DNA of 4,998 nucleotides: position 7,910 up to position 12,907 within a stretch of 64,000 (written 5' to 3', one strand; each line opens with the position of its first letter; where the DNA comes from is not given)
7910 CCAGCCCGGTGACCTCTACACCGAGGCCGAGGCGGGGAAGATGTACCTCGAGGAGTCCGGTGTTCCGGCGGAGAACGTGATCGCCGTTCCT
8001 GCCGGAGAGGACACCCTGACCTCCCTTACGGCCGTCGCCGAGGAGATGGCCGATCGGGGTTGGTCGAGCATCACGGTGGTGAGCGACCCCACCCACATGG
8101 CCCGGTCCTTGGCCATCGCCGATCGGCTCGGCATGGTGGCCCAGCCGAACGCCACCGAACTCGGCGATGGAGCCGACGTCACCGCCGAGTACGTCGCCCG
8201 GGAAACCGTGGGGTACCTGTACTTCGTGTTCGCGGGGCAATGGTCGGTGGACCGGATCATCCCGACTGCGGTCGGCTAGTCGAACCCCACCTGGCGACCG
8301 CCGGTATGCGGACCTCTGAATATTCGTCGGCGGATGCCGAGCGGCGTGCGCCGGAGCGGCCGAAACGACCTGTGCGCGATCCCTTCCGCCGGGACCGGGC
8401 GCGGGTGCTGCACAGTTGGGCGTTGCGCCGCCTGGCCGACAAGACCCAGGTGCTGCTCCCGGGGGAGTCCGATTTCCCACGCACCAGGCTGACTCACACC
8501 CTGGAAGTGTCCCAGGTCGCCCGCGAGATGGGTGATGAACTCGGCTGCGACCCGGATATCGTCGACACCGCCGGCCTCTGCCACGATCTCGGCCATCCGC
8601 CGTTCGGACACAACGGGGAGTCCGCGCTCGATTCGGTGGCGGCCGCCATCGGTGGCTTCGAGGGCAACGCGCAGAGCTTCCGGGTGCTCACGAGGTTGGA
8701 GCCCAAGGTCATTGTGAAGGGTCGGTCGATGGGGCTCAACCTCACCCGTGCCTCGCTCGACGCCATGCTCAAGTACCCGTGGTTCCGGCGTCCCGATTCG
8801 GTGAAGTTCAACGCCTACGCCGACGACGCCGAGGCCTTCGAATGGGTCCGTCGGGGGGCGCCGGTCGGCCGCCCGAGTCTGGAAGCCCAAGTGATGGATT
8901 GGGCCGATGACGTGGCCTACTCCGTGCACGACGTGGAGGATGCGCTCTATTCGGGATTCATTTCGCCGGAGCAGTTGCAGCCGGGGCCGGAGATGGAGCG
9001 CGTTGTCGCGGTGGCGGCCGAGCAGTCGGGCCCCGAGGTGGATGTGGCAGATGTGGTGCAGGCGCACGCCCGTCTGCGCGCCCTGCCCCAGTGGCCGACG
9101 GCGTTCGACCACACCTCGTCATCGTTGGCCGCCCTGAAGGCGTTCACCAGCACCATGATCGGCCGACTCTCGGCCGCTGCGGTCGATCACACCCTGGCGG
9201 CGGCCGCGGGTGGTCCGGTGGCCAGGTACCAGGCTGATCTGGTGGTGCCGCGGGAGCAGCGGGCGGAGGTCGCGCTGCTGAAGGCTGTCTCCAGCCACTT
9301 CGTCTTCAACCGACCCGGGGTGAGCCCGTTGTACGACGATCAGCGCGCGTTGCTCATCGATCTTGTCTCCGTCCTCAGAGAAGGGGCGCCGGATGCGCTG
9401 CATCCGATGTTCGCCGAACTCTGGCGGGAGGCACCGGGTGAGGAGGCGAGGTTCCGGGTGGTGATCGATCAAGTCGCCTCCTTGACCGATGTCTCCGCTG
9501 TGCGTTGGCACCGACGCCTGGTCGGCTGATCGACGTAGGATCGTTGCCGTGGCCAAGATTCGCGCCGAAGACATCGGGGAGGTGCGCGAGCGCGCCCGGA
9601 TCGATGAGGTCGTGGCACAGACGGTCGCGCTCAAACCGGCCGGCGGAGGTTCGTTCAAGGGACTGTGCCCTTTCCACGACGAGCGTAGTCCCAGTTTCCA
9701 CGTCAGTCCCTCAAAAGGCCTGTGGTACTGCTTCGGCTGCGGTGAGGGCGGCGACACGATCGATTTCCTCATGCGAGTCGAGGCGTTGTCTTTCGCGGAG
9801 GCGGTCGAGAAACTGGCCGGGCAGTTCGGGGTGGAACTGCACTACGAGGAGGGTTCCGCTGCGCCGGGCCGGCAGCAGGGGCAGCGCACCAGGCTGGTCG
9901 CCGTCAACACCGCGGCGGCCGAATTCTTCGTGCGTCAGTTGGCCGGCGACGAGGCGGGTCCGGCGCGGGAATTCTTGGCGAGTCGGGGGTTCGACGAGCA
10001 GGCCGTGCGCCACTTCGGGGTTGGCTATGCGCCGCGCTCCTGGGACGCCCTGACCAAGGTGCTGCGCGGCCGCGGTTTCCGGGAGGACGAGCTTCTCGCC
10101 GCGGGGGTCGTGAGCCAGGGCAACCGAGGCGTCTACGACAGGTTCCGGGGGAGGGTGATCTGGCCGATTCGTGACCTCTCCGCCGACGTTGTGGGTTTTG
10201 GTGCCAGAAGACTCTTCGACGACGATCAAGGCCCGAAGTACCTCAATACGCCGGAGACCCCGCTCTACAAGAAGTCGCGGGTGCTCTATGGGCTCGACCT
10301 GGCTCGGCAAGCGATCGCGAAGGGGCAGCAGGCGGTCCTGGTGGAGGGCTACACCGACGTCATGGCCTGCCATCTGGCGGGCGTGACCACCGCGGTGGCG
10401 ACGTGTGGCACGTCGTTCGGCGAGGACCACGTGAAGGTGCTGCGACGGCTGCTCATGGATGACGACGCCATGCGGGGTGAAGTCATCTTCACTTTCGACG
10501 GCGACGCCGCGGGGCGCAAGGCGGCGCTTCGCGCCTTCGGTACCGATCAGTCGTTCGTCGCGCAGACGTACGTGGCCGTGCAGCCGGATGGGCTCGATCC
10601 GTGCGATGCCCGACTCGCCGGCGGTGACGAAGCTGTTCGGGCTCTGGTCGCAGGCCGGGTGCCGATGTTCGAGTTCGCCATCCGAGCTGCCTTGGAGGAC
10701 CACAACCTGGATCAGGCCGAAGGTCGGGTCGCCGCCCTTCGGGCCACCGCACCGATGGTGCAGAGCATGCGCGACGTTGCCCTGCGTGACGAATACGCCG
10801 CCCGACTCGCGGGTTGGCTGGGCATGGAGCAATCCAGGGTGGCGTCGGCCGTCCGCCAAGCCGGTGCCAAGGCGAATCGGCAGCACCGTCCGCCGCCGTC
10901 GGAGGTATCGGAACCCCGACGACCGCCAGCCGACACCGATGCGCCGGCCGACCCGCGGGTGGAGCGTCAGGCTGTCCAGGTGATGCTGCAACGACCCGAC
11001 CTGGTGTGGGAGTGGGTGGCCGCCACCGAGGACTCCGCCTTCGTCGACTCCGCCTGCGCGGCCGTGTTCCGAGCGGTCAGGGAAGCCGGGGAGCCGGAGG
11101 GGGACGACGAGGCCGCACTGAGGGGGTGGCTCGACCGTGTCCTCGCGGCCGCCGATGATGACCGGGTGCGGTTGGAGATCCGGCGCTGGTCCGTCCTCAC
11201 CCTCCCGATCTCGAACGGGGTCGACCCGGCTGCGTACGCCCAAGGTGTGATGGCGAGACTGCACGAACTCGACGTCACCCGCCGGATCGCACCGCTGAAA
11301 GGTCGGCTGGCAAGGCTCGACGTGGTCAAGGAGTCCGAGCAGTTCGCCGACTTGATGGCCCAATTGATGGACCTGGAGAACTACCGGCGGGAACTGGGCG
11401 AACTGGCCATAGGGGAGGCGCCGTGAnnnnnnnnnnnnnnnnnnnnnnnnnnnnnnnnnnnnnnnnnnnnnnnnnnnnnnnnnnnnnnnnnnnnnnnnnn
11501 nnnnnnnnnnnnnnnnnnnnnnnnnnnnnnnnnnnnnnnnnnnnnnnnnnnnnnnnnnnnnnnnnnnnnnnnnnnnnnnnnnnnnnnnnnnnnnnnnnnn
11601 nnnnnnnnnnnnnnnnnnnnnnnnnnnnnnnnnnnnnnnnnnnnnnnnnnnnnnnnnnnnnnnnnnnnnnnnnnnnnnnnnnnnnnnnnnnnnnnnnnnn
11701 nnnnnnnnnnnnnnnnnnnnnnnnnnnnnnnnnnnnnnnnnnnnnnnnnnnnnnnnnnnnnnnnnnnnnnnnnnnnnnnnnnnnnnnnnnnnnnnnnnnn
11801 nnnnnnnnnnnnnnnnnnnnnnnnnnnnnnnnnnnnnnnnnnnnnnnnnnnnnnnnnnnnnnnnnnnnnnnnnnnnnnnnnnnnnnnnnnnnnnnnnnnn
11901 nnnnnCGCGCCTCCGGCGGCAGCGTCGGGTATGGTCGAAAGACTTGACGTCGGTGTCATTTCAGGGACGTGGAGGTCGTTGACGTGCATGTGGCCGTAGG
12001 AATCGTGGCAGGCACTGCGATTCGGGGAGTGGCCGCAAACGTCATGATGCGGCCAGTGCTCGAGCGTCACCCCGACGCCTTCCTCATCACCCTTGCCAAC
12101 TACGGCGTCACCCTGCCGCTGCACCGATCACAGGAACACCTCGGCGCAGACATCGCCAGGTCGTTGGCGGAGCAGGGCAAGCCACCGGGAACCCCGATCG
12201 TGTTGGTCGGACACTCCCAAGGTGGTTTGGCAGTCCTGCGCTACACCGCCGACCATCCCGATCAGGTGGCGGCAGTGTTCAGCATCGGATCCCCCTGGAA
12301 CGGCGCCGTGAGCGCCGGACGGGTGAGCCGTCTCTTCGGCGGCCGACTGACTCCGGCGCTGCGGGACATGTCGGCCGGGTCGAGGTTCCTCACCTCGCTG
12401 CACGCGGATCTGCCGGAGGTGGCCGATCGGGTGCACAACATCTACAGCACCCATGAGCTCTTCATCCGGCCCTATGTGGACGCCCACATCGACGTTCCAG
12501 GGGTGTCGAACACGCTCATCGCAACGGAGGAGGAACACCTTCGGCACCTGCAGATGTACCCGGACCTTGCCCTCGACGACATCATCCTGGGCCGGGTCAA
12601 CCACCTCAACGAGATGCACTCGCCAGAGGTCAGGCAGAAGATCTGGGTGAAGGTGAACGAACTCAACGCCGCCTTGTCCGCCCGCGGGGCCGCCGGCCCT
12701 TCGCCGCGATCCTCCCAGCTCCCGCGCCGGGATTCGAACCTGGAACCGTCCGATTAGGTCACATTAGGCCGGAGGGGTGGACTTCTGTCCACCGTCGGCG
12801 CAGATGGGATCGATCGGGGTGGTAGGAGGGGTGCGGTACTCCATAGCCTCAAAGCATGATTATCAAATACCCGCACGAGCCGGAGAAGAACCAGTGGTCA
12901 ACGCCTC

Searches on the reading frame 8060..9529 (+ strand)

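Call 14: search_protein_families(library=pfam, proteins=[window:8060-9529:+], max_evalue=0.01)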
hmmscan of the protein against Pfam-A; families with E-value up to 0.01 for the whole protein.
window:8060-9529:+ (489 aa): 2 families
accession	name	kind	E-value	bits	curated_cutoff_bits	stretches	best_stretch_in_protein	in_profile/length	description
PF13286.11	HD_assoc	-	5.1e-18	65.8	22.2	1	395-486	2-91/91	Phosphohydrolase-associated domain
PF01966.28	HD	-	9.7e-14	52.1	22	1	143-286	1-114/116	HD domain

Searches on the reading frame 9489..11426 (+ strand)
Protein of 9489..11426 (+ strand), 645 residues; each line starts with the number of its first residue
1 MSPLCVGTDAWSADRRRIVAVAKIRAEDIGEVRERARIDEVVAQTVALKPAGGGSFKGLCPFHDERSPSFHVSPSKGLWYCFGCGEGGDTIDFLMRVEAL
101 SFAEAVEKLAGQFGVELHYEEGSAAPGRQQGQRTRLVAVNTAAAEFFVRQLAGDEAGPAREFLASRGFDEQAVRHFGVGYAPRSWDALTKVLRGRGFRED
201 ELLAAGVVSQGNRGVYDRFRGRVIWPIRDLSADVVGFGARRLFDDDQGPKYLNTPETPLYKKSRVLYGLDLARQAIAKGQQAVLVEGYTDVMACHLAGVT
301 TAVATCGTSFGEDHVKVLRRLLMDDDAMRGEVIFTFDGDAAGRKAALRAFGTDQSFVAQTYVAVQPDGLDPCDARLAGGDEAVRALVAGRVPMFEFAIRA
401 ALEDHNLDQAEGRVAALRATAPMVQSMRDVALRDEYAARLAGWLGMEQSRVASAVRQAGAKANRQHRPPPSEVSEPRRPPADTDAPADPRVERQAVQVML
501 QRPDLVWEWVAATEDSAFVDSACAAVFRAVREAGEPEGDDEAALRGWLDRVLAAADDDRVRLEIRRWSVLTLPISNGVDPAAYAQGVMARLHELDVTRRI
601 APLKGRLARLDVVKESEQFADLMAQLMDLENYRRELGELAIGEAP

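Call 14: search_protein_families(library=pfam, proteins=[window:9489-11426:+], max_evalue=0.01)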
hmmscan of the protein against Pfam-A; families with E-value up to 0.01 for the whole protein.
window:9489-11426:+ (645 aa): 7 families
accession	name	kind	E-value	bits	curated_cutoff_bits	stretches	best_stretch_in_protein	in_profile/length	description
PF08275.17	DNAG_N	-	4.3e-39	134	26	1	146-272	1-127/128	DNA primase catalytic core, N-terminal domain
PF01807.25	Zn_ribbon_DnaG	-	1.3e-31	108.7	24.9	1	26-120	3-96/98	CHC2 zinc finger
PF10410.14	DnaB_bind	-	1.6e-17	64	20.6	1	394-448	1-55/56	DnaB-helicase binding domain of primase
PF13662.12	Toprim_4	-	6.9e-15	55.5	25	1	281-351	2-72/85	Toprim domain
PF13155.12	Toprim_2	-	1.6e-12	48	22.1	1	283-373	1-86/88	Toprim-like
PF01751.28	Toprim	-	5.4e-09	36.5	23.1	1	282-352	2-83/96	Toprim domain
PF08278.16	DnaG_DnaB_bind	-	1.1e-08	35.9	29.1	1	492-621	1-123/124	DNA primase DnaG DnaB-binding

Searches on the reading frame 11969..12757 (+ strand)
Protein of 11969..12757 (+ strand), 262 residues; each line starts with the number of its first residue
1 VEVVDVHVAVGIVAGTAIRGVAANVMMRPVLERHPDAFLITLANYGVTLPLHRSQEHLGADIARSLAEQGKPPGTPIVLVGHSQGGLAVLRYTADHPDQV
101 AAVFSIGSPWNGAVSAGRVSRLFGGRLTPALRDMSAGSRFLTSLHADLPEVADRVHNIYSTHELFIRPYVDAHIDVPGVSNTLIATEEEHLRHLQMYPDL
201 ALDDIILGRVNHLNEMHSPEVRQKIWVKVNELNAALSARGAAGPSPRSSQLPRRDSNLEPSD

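Call 14: search_protein_families(library=pfam, proteins=[window:11969-12757:+], max_evalue=0.01)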
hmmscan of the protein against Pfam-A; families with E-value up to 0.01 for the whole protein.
window:11969-12757:+ (262 aa): 8 families
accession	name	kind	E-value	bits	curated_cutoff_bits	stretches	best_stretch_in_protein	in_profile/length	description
PF00561.26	Abhydrolase_1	-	8.6e-08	32.6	25.8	1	74-111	68-110/245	alpha/beta hydrolase fold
PF12697.13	Abhydrolase_6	-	9.5e-07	30.1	26.3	1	38-194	31-182/217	Alpha/beta hydrolase family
PF12146.15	Hydrolase_4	-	3.3e-06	27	27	1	71-151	72-154/239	Serine aminopeptidase, S33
PF07819.20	PGAP1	-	0.00023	21.4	24.3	1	51-114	65-133/233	PGAP1-like alpha/beta domain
PF01083.28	Cutinase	-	0.00069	20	25.9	1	53-125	55-132/173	Cutinase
PF00756.26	Esterase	-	0.0015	18.8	22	1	77-110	117-157/251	Putative esterase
PF11288.14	DUF3089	-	0.0029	17.6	23.4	1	71-96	90-115/207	Protein of unknown function (DUF3089)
PF06028.17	DUF915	-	0.0075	16.1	22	1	79-116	107-149/255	Alpha/beta hydrolase of unknown function (DUF915)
